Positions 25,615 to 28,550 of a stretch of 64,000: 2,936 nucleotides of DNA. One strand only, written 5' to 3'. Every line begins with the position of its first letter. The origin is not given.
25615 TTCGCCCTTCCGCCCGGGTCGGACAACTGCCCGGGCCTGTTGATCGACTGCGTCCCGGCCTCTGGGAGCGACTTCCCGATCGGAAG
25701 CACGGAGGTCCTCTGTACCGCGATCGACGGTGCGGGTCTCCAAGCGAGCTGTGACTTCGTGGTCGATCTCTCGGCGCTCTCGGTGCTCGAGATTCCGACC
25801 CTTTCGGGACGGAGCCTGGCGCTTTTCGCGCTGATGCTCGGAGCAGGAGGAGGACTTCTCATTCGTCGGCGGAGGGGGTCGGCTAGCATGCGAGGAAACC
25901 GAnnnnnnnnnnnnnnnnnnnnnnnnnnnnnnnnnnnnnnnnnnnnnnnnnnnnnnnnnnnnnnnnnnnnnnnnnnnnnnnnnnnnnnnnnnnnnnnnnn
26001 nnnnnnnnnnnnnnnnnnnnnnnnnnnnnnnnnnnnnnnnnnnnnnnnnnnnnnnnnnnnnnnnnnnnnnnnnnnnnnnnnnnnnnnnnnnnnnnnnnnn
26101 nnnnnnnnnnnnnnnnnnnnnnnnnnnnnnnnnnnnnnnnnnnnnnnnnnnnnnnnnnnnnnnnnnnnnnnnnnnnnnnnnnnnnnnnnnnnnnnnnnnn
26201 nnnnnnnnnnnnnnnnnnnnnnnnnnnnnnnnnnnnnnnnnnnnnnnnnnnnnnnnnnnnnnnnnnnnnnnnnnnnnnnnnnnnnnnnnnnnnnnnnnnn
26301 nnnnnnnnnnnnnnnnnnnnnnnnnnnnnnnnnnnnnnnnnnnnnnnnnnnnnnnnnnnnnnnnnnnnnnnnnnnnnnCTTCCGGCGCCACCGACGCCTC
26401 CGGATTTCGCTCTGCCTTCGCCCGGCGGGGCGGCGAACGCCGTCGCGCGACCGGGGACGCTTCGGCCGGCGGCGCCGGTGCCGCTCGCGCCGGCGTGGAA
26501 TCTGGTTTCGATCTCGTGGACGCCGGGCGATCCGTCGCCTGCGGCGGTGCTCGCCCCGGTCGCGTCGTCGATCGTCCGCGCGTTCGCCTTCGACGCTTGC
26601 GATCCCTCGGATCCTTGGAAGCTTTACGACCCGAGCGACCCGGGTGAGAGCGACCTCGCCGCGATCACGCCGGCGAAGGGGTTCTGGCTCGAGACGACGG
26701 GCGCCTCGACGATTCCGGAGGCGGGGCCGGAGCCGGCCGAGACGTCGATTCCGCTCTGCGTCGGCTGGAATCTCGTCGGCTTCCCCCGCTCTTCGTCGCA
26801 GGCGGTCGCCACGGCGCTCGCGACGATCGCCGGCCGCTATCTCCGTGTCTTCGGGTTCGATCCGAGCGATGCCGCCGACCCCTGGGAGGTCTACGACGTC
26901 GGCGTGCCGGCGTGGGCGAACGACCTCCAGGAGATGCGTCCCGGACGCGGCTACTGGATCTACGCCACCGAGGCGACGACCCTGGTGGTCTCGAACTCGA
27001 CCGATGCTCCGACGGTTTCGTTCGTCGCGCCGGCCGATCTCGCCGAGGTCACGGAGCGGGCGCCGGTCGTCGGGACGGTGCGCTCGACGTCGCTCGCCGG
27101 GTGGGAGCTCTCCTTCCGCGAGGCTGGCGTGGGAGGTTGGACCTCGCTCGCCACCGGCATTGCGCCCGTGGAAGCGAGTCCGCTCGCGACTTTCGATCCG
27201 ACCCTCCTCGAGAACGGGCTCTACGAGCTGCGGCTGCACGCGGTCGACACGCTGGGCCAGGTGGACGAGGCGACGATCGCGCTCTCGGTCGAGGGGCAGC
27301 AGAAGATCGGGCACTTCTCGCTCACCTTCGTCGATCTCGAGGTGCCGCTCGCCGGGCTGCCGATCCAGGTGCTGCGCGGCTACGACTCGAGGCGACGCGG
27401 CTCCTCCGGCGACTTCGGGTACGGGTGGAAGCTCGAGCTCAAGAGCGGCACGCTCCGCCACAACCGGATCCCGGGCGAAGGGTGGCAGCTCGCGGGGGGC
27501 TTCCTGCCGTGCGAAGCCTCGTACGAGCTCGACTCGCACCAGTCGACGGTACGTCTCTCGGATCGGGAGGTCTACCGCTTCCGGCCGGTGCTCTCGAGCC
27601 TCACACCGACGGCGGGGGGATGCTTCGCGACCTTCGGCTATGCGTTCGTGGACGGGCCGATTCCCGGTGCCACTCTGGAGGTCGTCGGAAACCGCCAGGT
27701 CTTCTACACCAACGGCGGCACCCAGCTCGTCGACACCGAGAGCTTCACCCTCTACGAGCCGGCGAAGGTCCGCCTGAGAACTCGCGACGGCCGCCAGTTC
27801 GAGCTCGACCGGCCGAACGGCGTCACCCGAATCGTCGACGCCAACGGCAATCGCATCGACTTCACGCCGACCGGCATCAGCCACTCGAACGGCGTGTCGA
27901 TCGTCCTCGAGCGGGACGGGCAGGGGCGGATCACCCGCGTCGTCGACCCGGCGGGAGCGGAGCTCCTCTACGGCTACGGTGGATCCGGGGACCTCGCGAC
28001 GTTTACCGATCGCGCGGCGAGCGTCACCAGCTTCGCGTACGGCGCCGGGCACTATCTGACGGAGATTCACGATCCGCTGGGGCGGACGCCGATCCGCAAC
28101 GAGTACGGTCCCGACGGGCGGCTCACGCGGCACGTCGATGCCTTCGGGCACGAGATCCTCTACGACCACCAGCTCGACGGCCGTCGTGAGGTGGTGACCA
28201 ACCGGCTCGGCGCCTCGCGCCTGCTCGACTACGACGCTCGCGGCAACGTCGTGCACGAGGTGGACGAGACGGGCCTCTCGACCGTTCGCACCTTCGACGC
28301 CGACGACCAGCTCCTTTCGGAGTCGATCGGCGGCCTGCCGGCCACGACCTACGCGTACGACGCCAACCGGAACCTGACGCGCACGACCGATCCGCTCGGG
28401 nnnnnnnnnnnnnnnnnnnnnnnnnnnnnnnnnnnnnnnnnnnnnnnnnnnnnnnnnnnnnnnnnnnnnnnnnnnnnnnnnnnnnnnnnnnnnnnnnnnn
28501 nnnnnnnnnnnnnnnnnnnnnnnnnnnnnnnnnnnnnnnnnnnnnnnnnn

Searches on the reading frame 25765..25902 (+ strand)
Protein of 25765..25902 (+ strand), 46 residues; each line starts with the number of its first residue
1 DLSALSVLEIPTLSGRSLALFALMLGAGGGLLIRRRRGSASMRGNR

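Call 72: search_protein_families(library=ncbifam, proteins=[window:25765-25902:+], max_evalue=1)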
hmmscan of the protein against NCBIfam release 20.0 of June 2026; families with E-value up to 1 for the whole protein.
seq(46 aa): 6 families
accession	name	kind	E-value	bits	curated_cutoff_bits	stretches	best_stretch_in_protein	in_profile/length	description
TIGR04174.1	IPTL_CTERM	subfamily_domain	3e-05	24.2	20.5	1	10-37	1-27/27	IPTL-CTERM sorting domain-containing protein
NF058582.1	Microco_LAVTG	domain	0.018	15.2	27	1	22-37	18-33/34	LAVTG motif-containing sortase-dependent surface protein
NF033207.2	midcut_by_XrtH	subfamily_domain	0.053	13.6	45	1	6-39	33-66/175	midcut-by-XrtH protein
TIGR02595.1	PEP_CTERM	domain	0.12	13.3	16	1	20-37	7-23/24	PEP-CTERM sorting domain-containing protein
TIGR01167.1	LPXTG_anchor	domain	0.15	12.8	15.9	1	17-37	12-32/34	LPXTG cell wall anchor domain-containing protein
TIGR03063.1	srtB_target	domain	0.31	11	18.15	1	17-37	9-29/29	sortase B protein-sorting domain-containing protein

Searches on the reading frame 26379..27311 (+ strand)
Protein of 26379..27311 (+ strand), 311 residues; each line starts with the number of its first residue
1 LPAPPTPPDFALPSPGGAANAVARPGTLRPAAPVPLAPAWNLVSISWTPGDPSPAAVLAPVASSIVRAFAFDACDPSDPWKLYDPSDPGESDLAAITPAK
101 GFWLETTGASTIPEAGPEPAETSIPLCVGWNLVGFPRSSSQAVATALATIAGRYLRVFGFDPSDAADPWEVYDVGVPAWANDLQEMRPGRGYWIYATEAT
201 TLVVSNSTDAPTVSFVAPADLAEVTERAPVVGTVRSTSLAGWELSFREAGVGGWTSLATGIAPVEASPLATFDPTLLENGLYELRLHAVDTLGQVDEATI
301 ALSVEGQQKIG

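Call 78: search_solved_structures(query=window:26379-27311:+, max_evalue=10)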
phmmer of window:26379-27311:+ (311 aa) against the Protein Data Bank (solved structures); distinct sequences matched with E-value up to 10: 0.

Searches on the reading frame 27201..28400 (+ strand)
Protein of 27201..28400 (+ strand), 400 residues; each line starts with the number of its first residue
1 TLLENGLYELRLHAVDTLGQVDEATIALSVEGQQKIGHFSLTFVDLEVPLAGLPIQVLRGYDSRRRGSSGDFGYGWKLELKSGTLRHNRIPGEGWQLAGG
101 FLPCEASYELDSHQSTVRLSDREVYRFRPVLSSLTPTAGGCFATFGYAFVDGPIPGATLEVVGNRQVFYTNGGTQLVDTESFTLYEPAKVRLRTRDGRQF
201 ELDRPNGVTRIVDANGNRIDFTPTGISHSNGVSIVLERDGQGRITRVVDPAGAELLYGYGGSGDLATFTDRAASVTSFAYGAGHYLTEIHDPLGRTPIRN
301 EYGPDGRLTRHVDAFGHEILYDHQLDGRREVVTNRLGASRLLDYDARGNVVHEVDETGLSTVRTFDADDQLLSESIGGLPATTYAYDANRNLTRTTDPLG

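Call 30: search_protein_families(library=pfam, proteins=[window:27201-28400:+], max_evalue=10)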
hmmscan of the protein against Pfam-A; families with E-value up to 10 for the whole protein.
window:27201-28400:+ (400 aa): 2 families
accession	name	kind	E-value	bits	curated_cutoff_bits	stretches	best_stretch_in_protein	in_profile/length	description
PF05593.20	RHS_repeat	-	4.6e-22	78.3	22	6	365-400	1-36/38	RHS Repeat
PF12019.13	GspH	-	0.061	14.3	21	1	203-247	57-102/108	Type II transport protein GspH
